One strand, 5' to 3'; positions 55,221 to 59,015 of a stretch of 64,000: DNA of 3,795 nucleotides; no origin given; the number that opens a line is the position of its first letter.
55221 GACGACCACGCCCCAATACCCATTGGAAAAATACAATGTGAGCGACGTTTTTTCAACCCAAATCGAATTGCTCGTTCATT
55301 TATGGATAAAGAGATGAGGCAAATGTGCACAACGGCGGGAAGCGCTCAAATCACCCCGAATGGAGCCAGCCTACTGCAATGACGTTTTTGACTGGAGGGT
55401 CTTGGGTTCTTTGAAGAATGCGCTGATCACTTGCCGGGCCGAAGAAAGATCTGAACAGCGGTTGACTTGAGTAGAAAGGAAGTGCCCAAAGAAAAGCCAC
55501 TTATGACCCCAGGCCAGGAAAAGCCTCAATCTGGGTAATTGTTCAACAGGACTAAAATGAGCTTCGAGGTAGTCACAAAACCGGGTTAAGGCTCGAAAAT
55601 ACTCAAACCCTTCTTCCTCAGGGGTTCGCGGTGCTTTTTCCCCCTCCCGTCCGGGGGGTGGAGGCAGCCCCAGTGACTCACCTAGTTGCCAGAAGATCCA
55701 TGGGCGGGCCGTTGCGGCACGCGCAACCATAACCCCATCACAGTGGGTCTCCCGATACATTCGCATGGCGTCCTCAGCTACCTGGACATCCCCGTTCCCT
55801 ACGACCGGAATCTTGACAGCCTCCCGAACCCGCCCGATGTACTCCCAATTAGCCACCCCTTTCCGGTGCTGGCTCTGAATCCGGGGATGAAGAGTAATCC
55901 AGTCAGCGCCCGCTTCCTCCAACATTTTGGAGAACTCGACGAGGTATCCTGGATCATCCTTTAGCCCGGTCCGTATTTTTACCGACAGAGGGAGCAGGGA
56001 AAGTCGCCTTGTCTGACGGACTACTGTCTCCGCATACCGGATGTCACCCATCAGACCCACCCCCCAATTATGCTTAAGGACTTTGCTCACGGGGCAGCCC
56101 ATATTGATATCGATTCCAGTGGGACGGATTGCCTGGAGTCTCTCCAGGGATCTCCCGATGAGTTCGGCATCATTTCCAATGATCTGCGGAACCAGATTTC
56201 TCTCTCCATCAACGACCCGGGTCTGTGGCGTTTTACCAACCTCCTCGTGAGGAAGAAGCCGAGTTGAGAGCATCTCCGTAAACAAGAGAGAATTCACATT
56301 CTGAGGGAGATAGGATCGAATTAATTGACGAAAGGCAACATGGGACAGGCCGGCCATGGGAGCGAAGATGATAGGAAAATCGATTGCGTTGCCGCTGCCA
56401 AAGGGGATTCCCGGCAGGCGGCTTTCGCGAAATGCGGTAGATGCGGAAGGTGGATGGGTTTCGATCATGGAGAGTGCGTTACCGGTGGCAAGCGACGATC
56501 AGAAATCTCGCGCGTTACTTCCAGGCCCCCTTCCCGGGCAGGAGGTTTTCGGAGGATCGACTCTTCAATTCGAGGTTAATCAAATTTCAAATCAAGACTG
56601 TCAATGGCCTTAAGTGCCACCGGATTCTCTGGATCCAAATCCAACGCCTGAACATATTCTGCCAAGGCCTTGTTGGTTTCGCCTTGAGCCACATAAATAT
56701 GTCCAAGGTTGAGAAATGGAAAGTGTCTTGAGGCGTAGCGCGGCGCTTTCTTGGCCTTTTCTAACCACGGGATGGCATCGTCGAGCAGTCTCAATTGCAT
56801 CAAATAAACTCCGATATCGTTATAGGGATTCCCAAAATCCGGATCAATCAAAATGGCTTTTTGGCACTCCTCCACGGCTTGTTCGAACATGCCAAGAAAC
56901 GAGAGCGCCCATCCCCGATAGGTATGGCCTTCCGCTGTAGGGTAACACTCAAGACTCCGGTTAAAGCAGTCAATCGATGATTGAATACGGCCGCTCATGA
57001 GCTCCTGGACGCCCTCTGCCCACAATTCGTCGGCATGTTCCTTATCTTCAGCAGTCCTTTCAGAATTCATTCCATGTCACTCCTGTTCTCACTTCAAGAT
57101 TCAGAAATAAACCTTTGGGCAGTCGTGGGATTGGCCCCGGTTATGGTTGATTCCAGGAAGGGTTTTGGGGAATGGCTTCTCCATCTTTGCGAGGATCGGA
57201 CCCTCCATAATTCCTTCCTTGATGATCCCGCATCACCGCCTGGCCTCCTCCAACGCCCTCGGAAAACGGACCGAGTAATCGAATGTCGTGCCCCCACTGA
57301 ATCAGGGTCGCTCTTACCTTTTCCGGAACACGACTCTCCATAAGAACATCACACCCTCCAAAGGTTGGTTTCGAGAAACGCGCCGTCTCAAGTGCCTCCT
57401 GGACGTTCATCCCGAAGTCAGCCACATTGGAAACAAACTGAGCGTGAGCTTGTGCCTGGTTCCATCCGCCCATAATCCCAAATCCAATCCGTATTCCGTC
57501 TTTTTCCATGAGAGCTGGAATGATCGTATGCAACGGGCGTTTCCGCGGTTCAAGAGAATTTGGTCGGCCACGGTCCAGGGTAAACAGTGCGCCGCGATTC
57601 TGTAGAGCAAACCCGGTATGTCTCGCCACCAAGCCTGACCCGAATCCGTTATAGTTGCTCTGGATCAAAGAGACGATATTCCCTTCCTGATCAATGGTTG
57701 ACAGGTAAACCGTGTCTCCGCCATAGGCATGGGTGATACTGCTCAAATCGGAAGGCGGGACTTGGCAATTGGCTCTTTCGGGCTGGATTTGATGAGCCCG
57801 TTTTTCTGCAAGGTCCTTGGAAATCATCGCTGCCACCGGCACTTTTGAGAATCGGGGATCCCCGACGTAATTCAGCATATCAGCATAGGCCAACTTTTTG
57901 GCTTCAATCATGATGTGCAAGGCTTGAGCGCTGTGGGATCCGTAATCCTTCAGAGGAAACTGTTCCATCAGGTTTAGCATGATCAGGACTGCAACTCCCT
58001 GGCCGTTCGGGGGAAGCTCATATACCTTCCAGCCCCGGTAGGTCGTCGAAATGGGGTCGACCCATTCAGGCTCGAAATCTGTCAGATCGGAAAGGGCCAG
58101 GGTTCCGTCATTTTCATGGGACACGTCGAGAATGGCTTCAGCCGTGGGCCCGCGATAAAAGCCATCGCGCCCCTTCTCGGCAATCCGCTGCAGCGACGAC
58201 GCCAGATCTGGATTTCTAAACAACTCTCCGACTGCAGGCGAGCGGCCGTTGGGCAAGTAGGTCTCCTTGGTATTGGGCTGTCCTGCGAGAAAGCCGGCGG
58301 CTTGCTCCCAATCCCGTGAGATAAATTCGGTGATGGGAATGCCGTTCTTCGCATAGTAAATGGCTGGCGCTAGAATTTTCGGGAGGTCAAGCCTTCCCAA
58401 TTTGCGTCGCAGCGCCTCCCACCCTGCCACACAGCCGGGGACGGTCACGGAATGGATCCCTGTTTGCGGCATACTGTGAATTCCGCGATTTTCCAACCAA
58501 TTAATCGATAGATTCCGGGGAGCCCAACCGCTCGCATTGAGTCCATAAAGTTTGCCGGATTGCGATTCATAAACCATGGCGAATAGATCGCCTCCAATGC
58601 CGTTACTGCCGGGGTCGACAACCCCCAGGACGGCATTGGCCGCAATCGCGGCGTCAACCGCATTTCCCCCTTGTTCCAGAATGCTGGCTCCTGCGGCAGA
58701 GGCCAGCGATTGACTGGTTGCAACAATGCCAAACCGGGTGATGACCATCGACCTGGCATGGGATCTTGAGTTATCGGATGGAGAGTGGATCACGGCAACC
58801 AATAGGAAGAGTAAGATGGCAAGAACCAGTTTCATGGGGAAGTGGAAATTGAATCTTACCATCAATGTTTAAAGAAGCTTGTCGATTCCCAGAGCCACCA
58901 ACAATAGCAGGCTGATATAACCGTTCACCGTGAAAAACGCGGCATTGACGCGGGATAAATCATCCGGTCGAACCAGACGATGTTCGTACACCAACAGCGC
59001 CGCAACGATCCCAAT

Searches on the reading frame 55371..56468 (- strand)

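Call 55: search_protein_families(library=pfam, proteins=[window:55371-56468:-], max_evalue=0.00001)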
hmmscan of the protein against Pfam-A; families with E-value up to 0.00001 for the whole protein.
window:55371-56468:- (365 aa): 1 family
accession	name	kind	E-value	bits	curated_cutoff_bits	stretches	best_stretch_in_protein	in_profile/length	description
PF01207.24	Dus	-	1.3e-53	182.6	20.4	1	35-261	2-226/311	Dihydrouridine synthase (Dus)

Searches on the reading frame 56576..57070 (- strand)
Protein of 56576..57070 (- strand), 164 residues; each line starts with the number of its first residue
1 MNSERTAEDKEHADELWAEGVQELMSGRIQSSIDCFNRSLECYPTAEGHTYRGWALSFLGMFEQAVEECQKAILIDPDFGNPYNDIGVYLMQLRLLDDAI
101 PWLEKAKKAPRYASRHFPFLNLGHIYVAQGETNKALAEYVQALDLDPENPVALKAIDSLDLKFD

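Call 55: search_protein_families(library=pfam, proteins=[window:56576-57070:-], max_evalue=0.00001)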
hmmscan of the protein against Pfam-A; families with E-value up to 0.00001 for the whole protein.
window:56576-57070:- (164 aa): 10 families
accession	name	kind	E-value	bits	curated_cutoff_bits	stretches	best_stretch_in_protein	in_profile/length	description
PF07719.23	TPR_2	-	1.1e-21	75.5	27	0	120-149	5-34/34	Tetratricopeptide repeat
PF00515.34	TPR_1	-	1.7e-21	75.5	27.8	2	46-79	1-34/34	Tetratricopeptide repeat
PF13181.12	TPR_8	-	1.5e-16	59.5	25.7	0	120-149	5-34/34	Tetratricopeptide repeat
PF13414.12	TPR_11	-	1e-14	54.4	26.8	1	123-150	1-28/42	TPR repeat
PF13431.12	TPR_17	-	3.9e-11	42.7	24.4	0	69-100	2-33/34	Tetratricopeptide repeat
PF13428.12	TPR_14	-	7.4e-11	42.1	23.5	0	120-154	5-39/44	Tetratricopeptide repeat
PF13424.12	TPR_12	-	2.1e-09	37.9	30.1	0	82-147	5-76/77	Tetratricopeptide repeat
PF13432.12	TPR_16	-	1.9e-07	31.8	32.7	0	120-150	1-31/65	Tetratricopeptide repeat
PF14559.12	TPR_19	-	2.9e-07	31.1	25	0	127-153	2-28/68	Tetratricopeptide repeat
PF13176.12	TPR_7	-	1.8e-06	28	27.9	0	120-150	3-35/36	Tetratricopeptide repeat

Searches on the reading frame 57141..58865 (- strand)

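Call 55: search_protein_families(library=pfam, proteins=[window:57141-58865:-], max_evalue=0.00001)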
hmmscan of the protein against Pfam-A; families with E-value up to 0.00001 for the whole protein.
window:57141-58865:- (574 aa): 1 family
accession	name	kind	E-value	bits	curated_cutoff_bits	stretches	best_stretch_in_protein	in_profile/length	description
PF01019.26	G_glu_transpept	-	6e-145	484.4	27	1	61-562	2-512/512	Gamma-glutamyltranspeptidase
